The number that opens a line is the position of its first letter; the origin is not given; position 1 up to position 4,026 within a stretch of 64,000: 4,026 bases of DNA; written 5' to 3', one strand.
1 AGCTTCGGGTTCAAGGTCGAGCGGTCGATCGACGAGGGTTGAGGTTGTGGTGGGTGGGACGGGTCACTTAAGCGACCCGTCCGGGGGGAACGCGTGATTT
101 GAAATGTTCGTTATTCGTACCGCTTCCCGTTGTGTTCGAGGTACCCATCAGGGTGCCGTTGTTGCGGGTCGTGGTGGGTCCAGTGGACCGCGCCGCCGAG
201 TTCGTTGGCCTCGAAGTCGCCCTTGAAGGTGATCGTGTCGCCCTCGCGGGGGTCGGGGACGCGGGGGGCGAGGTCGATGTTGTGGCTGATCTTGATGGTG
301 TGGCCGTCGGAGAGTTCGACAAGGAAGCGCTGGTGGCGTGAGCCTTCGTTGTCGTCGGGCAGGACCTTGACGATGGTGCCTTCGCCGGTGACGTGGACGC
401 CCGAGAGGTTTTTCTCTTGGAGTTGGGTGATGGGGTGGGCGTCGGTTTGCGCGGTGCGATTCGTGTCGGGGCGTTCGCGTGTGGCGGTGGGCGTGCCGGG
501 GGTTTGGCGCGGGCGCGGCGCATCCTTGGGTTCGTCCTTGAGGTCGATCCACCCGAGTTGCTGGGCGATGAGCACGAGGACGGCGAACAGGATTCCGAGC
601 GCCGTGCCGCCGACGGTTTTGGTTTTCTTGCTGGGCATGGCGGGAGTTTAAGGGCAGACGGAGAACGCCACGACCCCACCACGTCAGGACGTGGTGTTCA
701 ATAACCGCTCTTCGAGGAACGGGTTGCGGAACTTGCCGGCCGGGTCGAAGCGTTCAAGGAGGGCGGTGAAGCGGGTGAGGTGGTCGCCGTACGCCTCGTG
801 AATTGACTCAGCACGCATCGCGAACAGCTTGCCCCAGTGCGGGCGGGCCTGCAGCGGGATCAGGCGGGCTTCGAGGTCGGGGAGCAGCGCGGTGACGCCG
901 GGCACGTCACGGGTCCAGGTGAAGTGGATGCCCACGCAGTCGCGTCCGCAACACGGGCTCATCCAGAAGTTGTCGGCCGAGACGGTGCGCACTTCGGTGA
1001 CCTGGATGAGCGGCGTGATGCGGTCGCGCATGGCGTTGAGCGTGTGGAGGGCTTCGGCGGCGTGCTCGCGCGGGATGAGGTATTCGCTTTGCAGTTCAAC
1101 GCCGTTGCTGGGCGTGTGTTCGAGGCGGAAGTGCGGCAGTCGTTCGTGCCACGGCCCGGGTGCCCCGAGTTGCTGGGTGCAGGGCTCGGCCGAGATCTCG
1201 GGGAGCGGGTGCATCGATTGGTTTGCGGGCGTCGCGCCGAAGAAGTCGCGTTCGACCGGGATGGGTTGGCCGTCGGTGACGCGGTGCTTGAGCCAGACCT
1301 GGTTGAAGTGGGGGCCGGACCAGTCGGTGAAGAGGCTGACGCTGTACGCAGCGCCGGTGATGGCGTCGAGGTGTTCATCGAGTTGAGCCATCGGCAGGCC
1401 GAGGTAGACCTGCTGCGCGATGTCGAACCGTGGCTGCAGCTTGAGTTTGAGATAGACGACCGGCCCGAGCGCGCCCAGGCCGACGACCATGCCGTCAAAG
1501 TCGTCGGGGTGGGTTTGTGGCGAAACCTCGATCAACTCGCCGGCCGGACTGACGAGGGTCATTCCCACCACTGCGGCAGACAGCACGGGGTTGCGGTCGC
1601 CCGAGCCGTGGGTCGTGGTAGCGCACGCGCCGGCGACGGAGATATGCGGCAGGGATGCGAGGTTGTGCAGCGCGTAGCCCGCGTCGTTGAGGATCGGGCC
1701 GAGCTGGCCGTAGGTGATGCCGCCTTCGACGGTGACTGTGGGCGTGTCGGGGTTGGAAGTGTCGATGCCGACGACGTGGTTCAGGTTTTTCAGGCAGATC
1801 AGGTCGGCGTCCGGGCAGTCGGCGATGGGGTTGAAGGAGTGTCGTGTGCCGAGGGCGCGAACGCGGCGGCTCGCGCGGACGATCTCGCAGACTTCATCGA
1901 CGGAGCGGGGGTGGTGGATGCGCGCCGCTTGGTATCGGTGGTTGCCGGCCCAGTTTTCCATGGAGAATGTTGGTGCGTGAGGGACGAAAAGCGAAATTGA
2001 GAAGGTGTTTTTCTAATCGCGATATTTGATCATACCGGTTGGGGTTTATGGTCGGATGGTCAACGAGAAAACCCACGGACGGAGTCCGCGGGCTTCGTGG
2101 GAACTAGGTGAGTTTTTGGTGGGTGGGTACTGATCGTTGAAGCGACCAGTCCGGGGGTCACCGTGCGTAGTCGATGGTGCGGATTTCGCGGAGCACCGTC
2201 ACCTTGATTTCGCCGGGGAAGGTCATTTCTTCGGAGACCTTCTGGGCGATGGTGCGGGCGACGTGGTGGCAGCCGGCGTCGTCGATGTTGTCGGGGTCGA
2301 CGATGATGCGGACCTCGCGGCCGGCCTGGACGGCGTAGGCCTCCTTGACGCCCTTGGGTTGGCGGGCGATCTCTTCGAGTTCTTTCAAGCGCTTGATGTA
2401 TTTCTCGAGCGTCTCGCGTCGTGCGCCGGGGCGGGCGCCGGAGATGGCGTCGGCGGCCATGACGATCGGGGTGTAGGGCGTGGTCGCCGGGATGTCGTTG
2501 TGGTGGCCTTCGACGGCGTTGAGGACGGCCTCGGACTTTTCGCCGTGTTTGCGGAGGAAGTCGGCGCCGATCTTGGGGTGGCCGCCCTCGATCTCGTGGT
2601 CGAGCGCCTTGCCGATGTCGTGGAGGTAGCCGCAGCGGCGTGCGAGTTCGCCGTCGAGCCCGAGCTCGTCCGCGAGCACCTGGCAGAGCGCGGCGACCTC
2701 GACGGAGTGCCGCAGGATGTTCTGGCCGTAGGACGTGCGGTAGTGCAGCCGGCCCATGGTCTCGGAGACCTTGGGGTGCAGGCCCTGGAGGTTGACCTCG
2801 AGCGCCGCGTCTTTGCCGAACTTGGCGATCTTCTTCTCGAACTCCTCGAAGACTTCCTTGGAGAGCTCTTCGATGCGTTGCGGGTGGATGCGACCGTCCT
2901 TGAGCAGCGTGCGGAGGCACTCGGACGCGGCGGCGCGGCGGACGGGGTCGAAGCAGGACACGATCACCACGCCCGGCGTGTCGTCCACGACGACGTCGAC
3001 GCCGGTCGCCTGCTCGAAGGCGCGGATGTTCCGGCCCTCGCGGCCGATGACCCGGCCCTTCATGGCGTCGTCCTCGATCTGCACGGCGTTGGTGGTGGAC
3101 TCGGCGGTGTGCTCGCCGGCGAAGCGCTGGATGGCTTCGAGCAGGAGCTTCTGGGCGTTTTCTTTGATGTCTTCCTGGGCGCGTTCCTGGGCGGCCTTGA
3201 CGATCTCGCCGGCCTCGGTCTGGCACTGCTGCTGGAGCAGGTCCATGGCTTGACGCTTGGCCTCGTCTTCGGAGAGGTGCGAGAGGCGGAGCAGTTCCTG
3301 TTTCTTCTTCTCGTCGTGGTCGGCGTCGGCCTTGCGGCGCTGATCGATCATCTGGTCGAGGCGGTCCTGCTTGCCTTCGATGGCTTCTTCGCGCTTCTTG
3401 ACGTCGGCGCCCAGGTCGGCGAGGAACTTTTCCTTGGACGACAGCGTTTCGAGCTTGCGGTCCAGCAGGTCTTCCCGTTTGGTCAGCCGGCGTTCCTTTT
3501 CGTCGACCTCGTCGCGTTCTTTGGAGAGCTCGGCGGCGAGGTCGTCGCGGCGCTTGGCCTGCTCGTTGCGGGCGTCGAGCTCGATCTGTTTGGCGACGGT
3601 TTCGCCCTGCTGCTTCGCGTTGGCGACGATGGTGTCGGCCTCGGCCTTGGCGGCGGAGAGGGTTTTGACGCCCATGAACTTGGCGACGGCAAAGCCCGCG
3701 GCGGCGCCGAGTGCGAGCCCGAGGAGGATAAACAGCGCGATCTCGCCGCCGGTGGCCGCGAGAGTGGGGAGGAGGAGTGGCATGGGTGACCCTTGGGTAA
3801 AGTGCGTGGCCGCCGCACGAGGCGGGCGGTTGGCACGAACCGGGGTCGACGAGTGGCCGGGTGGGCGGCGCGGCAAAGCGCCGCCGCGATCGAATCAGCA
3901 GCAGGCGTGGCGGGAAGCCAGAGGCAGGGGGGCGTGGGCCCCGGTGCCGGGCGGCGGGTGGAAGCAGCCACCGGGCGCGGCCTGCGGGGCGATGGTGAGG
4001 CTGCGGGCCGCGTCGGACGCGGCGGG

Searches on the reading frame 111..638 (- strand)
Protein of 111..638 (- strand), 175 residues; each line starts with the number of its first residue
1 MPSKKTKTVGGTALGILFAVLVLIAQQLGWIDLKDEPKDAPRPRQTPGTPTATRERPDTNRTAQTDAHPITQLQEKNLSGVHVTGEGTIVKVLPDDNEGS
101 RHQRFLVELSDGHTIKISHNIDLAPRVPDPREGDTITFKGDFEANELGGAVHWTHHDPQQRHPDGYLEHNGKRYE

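Call 74: search_protein_families(library=pfam, proteins=[window:111-638:-], max_evalue=0.0001)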
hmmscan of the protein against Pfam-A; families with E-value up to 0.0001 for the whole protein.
window:111-638:- (175 aa): 1 family
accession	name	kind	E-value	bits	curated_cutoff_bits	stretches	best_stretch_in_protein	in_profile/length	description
PF11948.15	DUF3465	-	2.5e-41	140.9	25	1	65-175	14-124/124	Protein of unknown function (DUF3465)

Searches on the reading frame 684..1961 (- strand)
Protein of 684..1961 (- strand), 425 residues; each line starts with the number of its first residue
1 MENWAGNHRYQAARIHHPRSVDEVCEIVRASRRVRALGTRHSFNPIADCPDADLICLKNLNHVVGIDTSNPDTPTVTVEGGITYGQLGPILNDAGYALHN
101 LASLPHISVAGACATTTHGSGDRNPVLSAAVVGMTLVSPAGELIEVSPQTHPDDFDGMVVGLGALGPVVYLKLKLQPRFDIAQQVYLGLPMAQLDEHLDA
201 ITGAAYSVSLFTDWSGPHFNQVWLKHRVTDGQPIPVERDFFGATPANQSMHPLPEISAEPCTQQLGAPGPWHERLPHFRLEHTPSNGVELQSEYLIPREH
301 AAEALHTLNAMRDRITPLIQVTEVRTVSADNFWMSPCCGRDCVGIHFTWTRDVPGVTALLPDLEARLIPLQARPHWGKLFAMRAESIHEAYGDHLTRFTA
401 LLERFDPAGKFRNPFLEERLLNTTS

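Call 74: search_protein_families(library=pfam, proteins=[window:684-1961:-], max_evalue=0.0001)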
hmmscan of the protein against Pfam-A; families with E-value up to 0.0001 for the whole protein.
window:684-1961:- (425 aa): 2 families
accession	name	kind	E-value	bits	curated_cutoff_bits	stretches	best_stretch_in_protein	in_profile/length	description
PF04030.19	ALO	-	1.8e-20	74.2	23.1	1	291-417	127-256/258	D-arabinono-1,4-lactone oxidase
PF01565.28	FAD_binding_4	-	2.9e-18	66.3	26.4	1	15-147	4-139/139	FAD binding domain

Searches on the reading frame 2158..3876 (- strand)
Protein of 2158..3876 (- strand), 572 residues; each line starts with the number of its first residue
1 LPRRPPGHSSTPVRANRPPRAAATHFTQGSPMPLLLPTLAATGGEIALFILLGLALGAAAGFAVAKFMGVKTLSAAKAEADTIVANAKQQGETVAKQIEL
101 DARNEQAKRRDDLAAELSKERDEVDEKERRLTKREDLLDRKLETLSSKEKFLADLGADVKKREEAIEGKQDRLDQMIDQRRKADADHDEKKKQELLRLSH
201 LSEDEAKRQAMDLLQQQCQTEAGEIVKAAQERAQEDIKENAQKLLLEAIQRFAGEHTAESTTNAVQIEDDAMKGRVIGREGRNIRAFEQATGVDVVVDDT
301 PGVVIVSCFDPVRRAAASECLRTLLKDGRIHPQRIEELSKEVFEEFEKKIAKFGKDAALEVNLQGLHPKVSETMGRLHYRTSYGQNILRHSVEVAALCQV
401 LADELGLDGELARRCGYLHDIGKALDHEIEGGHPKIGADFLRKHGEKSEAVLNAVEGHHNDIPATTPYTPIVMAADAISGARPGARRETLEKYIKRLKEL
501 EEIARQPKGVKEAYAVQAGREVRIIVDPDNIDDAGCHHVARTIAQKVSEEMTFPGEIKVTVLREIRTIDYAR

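Call 74: search_protein_families(library=pfam, proteins=[window:2158-3876:-], max_evalue=0.0001)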
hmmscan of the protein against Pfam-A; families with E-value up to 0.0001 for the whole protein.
window:2158-3876:- (572 aa): 3 families
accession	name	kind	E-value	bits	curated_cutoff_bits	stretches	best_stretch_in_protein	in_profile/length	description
PF12072.13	RNase_Y_N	-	1.7e-32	113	32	1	47-256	3-201/201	RNase Y N-terminal region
PF01966.28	HD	-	4.5e-20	72.5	22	1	388-479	2-114/116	HD domain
PF00013.35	KH_1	-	1.2e-06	28.6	21.5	1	272-316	10-59/66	KH domain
